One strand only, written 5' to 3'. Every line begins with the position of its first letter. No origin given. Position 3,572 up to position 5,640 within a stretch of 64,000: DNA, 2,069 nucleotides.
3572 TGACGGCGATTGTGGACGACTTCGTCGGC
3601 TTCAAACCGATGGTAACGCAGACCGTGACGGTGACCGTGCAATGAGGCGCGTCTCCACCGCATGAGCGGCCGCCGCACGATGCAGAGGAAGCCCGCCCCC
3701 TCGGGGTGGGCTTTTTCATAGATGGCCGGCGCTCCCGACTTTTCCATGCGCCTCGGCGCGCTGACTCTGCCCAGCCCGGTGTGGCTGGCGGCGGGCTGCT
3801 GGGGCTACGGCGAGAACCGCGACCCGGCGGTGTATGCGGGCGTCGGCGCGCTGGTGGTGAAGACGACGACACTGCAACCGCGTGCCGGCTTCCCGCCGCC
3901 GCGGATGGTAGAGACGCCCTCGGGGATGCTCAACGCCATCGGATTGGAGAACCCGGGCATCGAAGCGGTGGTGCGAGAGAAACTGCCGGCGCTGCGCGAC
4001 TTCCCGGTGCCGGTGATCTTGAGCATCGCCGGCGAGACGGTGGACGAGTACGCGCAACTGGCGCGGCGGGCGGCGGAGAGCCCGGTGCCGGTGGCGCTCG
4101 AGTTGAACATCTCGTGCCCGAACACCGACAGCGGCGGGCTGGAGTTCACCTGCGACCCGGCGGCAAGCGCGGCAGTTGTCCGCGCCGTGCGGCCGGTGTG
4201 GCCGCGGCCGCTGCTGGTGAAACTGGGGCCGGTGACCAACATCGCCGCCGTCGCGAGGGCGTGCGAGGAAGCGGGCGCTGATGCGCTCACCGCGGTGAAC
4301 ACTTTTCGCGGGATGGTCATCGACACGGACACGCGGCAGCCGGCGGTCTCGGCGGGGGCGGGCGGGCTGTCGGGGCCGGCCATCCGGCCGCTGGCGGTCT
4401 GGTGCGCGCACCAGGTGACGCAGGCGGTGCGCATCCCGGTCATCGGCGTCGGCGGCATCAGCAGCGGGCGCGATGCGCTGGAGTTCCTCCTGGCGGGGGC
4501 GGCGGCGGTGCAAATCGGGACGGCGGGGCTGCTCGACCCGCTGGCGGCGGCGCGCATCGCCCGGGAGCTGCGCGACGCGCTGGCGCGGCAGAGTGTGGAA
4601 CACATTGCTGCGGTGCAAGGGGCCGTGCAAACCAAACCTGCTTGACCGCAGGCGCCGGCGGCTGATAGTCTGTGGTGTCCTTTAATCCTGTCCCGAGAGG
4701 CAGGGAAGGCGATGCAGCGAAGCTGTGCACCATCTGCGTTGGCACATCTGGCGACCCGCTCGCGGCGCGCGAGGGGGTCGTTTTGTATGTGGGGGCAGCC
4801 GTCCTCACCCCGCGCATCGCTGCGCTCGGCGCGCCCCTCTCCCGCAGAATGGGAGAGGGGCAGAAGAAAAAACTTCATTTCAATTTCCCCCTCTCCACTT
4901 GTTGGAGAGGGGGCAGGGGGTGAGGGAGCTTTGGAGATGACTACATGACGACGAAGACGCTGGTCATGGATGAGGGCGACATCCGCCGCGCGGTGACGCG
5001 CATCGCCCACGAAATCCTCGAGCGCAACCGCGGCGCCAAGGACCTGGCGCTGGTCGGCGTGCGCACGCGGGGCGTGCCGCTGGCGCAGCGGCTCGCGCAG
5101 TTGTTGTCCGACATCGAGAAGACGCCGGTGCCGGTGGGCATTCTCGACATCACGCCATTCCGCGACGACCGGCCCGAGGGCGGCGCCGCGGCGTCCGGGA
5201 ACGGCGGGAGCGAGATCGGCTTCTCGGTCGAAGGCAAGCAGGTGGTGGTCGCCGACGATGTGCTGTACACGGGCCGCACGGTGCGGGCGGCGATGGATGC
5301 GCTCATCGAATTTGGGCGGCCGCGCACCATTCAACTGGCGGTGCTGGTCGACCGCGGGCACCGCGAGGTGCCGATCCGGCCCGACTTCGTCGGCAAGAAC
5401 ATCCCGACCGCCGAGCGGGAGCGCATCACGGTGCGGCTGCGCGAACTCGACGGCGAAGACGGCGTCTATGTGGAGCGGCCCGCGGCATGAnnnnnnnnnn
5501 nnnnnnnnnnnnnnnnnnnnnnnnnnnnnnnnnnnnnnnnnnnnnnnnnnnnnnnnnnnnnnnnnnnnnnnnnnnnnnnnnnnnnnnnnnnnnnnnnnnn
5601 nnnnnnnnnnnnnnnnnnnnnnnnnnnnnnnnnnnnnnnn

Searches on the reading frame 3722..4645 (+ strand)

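Call 70: search_protein_families(library=pfam, proteins=[window:3722-4645:+], max_evalue=0.001)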
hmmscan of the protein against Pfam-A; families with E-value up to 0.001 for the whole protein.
window:3722-4645:+ (307 aa): 3 families
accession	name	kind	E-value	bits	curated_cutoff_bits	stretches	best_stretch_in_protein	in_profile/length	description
PF01180.27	DHO_dh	-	8.4e-73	245.5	27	1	14-287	9-291/291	Dihydroorotate dehydrogenase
PF03060.21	NMO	-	4.5e-06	26.7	28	1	214-271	168-227/331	Nitronate monooxygenase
PF01207.24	Dus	-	1e-05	25.2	20.4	0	230-285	177-232/311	Dihydrouridine synthase (Dus)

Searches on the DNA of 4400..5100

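Call 68: search_rna_families(source=window, start=4400, end=5100, threshold=evalue, max_evalue=1)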
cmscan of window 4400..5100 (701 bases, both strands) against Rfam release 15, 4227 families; matches with E-value up to 1: 4.
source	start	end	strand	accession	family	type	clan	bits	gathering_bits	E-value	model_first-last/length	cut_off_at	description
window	4675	4786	+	RF00515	PyrR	Cis-reg;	-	47.3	54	2.5e-05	1-115/115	no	PyrR binding site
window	4834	4912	+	RF03509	mir-4660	Gene; miRNA;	-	22.8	87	0.049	1-86/86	no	mir-4660 microRNA precursor family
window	4846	4904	+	RF01918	mir-1249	Gene; miRNA;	-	19.4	83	0.28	1-75/75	no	mir-1249 microRNA precursor family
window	4832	4915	+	RF03329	mir-4743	Gene; miRNA;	-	18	72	0.75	1-101/101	no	mir-4743 microRNA precursor family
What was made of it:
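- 4675..4786 (+): PyrR-binding-site-like leader RNA in front of pyrR. It scores below the Rfam gathering threshold. RF00515, 47.3 bits (gathering 54), E 2.5e-5, full model length: call 68.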

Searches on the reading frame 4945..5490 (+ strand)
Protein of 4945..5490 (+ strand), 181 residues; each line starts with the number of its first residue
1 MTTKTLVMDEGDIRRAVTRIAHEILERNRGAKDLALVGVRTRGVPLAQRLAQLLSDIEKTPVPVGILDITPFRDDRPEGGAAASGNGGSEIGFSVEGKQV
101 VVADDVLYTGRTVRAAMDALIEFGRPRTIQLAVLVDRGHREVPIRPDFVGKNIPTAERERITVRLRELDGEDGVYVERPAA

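Call 70: search_protein_families(library=pfam, proteins=[window:4945-5490:+], max_evalue=0.001)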
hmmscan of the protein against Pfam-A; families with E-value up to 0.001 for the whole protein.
window:4945-5490:+ (181 aa): 1 family
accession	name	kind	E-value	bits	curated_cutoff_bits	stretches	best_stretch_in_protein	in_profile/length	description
PF00156.33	Pribosyltran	-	1.2e-22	80.4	26.3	1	13-152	11-142/158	Phosphoribosyl transferase domain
